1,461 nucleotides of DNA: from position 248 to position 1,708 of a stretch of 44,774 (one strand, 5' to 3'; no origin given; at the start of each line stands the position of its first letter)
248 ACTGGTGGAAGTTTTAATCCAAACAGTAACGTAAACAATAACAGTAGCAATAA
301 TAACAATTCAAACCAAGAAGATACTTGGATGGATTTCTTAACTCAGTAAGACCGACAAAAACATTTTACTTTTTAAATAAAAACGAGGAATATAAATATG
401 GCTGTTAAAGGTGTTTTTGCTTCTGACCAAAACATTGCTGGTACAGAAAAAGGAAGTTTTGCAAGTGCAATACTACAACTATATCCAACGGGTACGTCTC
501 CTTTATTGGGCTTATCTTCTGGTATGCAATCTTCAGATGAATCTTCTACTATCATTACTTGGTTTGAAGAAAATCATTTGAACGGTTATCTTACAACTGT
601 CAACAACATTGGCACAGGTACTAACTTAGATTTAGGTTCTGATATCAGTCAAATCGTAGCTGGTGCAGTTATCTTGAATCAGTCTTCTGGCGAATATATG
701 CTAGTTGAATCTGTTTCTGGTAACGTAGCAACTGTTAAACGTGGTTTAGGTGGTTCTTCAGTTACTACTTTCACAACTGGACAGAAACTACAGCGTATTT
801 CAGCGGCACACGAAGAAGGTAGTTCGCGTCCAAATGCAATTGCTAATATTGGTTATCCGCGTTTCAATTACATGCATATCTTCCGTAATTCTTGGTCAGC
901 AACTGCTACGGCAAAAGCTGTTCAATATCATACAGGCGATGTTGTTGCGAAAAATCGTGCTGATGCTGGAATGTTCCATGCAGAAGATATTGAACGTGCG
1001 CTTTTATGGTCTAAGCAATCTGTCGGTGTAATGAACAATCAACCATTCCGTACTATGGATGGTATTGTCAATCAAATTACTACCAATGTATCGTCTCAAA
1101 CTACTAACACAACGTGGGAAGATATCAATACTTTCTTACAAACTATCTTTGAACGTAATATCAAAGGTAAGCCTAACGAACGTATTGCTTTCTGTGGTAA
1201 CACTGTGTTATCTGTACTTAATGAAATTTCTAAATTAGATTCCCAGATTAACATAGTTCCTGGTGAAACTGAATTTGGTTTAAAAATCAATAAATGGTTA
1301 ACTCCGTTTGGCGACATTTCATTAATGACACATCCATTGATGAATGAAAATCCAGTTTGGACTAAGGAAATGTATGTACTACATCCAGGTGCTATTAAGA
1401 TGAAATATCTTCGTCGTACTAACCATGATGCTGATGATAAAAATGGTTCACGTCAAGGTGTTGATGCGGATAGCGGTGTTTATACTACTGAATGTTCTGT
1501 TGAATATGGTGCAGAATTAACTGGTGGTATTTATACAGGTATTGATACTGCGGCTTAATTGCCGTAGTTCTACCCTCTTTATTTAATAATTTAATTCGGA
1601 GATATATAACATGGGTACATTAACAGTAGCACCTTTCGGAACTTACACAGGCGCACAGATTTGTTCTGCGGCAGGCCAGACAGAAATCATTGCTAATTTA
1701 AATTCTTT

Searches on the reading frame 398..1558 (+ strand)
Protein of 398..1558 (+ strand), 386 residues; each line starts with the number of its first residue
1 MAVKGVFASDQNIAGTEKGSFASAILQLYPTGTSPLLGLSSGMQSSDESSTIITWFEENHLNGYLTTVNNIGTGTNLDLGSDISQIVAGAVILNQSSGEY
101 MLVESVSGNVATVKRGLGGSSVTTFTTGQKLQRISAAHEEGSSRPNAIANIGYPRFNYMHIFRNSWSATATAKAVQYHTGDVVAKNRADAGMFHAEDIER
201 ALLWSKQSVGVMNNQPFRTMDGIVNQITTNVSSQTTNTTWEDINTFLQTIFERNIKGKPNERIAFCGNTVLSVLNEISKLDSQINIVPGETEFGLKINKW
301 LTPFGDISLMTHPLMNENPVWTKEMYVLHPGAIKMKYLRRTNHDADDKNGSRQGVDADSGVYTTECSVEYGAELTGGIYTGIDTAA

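Call 17: search_protein_families(library=phrogs, proteins=[window:398-1558:+], max_evalue=0.001)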
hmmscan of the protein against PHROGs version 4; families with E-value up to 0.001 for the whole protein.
window:398-1558:+ (386 aa): 1 family
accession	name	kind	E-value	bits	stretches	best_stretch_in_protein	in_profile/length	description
phrog_1328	-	head and packaging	9.1e-37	128.4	1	17-384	20-308/583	major head protein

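Call 72: search_dna_similar(query=window:398-1558:+, collection=phages, mode=protein, max_rows=12)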
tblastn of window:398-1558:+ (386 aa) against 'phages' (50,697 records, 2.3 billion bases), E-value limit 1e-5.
Records with a match: 24; places in all: 24; records where one place covers at least 80% of the query: 24.
Best place of each record, by identity: <60% 24.
By first word of the organism name: Pseudomonas 16; Microcystis 1; Aeromonas 1; Vibrio 1; Caulobacter 1; Polaromonas 1; EBPR 1; Roseobacter 1; Desulfofustis 1.
By host as written in the record: Pseudomonas aeruginosa 12; - 4; Microcystis elabens 1; Aeromonas dhakensis 1; Vibrio splendidus 1; Caulobacter sp. 1; Polaromonas sp. 1; Pseudomonas sp. 1; and 2 more.
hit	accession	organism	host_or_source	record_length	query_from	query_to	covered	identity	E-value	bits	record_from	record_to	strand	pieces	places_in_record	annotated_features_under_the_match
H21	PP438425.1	Microcystis phage Mel-JY34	Microcystis elabens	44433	1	369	96%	29.7%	5e-29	124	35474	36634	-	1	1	putative major capsid protein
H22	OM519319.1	Aeromonas phage P5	Aeromonas dhakensis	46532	20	386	95%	29.7%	4e-39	154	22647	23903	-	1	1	hypothetical protein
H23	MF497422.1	Vibrio phage vB_VspS_VS-ABTNL-3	Vibrio splendidus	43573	20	382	94%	29.4%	7e-28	121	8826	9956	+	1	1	putative major capsid protein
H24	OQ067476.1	Caulobacter phage Kuura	Caulobacter sp.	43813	1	382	99%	27.8%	2e-30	129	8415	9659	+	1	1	putative major capsid protein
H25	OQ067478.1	Polaromonas phage Tiera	Polaromonas sp.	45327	20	381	94%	28.9%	3e-31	131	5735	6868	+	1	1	putative major capsid protein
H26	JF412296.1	EBPR podovirus 3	-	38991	18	382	95%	27.9%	2e-35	144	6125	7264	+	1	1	gp8: hypothetical protein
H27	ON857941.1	Pseudomonas phage vB_PaeP_FBPa48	Pseudomonas sp.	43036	5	385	99%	26.7%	1e-29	126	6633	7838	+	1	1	hypothetical protein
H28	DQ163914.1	Pseudomonas phage 119X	-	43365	5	385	99%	26.4%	1e-28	124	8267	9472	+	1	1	record has no annotation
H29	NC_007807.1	Pseudomonas phage 119X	Pseudomonas aeruginosa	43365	5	385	99%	26.4%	1e-28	124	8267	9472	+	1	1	119X_gp13: major head protein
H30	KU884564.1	Pseudomonas phage PaMx43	Pseudomonas aeruginosa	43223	5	385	99%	26.0%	2e-29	126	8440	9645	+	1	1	major capsid protein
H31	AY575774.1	Pseudomonas phage PaP2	-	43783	5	385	99%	26.0%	2e-29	126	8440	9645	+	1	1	orf13: p13 | orf12: p12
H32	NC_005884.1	Pseudomonas phage PaP2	Pseudomonas aeruginosa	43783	5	385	99%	26.0%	2e-29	126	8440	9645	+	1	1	major head protein | hypothetical protein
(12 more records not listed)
